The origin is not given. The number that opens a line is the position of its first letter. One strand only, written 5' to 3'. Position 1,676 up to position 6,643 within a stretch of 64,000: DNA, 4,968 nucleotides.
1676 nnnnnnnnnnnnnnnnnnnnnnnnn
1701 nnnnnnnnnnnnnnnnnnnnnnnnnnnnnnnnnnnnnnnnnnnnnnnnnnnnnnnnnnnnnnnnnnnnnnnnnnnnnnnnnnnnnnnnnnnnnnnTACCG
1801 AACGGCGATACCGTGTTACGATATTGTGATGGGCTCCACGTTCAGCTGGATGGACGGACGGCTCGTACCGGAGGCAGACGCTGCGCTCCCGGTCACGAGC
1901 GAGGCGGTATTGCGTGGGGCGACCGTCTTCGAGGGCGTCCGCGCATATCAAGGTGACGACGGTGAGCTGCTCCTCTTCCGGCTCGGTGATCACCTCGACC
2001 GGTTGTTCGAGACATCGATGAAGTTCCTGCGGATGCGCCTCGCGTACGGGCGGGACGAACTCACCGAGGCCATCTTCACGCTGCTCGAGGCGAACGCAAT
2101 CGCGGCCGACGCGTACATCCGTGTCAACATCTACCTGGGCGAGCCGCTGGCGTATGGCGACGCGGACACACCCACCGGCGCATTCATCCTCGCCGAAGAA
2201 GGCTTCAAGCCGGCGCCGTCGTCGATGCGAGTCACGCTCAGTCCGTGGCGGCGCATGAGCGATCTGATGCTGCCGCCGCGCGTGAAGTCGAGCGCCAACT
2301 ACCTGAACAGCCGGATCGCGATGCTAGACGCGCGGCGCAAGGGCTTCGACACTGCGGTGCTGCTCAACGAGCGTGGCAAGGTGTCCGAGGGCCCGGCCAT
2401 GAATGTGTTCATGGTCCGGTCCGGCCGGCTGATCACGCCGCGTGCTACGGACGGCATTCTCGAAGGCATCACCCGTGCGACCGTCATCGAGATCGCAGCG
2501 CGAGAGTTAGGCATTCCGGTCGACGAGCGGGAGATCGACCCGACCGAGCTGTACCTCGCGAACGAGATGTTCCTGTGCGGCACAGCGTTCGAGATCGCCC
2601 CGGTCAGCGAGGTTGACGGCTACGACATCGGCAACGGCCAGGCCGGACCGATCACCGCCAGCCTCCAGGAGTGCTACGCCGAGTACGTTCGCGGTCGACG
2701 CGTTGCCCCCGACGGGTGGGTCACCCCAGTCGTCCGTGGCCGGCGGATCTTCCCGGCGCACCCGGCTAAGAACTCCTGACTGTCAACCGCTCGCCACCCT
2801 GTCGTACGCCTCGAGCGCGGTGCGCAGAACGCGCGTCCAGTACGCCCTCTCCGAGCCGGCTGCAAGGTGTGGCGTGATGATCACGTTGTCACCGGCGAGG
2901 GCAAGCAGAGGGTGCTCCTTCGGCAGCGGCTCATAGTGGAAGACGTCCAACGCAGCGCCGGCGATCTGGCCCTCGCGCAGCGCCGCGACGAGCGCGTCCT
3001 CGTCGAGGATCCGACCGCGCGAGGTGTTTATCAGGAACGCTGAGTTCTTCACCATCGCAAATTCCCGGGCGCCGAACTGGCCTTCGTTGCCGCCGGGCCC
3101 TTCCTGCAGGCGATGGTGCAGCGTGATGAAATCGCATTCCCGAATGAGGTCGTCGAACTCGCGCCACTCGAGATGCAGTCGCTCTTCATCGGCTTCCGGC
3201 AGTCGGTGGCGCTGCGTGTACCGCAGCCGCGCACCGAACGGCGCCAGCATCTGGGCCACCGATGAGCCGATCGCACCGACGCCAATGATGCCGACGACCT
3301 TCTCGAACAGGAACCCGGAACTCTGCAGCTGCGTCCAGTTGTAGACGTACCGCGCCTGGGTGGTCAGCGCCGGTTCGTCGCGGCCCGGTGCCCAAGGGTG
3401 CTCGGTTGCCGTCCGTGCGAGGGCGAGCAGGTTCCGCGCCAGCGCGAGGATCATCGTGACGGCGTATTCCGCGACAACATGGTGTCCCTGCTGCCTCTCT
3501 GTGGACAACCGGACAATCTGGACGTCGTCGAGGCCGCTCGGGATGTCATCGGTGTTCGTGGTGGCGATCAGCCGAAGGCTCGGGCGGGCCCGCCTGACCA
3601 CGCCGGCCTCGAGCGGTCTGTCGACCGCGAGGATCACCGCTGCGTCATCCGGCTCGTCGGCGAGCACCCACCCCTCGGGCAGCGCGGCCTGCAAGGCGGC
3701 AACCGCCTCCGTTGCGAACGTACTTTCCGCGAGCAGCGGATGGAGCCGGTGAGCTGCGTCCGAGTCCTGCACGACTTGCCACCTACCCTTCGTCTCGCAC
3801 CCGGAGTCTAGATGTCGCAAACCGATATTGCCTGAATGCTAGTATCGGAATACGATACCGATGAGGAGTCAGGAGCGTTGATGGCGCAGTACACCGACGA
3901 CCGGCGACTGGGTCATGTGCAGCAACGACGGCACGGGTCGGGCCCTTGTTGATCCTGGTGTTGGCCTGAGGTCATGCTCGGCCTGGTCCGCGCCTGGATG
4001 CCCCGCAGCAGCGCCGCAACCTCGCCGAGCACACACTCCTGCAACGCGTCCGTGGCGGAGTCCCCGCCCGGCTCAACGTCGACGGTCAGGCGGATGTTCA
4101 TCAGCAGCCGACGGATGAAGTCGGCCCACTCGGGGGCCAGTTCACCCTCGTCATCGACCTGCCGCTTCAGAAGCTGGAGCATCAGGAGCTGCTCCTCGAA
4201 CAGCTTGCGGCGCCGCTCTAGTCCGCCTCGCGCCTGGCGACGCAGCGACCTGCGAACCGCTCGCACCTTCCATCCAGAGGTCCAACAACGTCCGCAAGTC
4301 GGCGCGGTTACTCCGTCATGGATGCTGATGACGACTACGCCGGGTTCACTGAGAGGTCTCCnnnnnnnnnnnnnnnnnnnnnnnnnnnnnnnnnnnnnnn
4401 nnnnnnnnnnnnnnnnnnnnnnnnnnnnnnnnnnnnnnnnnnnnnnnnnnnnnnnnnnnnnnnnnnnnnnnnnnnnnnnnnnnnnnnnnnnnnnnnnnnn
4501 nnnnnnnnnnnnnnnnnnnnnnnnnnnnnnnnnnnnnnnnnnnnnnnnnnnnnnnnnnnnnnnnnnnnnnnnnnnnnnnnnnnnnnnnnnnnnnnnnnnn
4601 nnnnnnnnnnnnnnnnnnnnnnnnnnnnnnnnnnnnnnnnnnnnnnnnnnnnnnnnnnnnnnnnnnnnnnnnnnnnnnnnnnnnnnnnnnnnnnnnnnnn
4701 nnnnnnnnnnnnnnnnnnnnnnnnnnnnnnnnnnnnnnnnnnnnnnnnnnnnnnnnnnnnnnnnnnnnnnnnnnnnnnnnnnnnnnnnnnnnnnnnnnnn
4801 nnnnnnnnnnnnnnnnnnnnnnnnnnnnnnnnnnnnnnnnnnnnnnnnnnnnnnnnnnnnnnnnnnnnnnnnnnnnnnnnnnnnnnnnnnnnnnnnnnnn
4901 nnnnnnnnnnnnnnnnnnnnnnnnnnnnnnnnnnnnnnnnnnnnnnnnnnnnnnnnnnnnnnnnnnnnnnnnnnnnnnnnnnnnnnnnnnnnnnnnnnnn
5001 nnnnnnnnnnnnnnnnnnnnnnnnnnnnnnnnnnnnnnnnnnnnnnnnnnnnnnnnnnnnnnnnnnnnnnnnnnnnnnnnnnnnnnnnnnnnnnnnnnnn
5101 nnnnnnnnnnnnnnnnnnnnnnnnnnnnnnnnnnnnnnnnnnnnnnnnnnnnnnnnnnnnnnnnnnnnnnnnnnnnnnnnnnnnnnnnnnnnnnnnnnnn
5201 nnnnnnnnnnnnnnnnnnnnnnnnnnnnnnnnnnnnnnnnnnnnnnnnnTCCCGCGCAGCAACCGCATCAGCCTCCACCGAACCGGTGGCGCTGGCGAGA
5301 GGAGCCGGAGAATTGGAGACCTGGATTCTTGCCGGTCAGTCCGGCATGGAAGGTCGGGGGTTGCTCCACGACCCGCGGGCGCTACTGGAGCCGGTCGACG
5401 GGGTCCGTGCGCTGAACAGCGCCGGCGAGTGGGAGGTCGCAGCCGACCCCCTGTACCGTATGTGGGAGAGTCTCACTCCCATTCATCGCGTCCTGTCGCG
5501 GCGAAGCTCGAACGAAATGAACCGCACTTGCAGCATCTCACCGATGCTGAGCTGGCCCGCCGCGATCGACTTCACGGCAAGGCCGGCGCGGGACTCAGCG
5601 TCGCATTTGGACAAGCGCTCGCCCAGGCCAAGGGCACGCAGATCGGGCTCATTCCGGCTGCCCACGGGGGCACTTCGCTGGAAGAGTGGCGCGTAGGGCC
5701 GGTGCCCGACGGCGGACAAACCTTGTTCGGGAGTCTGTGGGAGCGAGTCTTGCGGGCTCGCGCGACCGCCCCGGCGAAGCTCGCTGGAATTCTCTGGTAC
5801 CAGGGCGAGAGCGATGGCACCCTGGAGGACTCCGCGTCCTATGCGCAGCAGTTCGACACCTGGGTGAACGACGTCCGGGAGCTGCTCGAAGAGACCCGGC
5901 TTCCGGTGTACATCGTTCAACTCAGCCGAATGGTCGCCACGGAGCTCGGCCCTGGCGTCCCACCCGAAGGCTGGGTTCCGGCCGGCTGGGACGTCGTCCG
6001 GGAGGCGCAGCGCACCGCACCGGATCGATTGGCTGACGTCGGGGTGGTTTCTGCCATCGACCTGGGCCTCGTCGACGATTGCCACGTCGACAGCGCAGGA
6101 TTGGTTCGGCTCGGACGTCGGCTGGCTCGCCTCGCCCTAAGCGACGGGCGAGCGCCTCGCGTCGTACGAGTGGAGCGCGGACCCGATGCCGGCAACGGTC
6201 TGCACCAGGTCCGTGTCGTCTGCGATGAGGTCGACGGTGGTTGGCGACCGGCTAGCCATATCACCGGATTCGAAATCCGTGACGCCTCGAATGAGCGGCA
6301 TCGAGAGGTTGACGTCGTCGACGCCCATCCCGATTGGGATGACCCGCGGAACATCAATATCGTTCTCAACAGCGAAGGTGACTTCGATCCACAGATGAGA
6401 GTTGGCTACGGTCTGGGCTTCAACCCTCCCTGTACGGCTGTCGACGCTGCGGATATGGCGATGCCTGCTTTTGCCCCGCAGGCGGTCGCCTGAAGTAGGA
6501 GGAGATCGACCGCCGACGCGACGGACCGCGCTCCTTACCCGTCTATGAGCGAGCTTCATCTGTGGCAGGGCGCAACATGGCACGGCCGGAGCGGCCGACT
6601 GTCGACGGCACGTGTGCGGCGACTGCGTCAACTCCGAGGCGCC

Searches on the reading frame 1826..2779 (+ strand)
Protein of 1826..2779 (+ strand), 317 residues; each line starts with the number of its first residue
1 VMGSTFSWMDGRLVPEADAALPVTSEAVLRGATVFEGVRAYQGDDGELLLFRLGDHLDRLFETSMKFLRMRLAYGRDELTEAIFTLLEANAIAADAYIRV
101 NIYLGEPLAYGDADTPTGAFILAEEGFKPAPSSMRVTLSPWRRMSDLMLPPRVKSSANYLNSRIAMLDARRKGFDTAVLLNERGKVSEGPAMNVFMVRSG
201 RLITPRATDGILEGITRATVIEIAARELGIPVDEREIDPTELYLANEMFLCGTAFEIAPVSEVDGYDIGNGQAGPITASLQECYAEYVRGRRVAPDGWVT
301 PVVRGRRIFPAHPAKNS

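Call 32: search_protein_families(library=pfam, proteins=[window:1826-2779:+], max_evalue=0.0001)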
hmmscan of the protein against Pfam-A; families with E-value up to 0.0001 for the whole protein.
window:1826-2779:+ (317 aa): 1 family
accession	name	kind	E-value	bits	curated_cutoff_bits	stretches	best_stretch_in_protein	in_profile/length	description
PF01063.24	Aminotran_4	-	1.5e-48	166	28.5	1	33-263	1-223/223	Amino-transferase class IV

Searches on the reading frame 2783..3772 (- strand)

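Call 32: search_protein_families(library=pfam, proteins=[window:2783-3772:-], max_evalue=0.0001)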
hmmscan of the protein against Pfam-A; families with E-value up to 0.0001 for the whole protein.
window:2783-3772:- (329 aa): 1 family
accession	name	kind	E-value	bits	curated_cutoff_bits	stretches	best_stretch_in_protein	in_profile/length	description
PF02826.25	2-Hacid_dh_C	-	1e-47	162.2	25.1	1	106-304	2-178/178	D-isomer specific 2-hydroxyacid dehydrogenase, NAD binding domain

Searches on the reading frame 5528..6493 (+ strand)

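Call 32: search_protein_families(library=pfam, proteins=[window:5528-6493:+], max_evalue=0.0001)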
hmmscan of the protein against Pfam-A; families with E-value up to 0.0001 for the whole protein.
window:5528-6493:+ (321 aa): 1 family
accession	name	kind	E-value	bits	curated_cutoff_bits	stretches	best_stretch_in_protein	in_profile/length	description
PF03629.24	SASA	-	6.8e-35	121.1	24.8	1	17-204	60-225/226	Carbohydrate esterase, sialic acid-specific acetylesterase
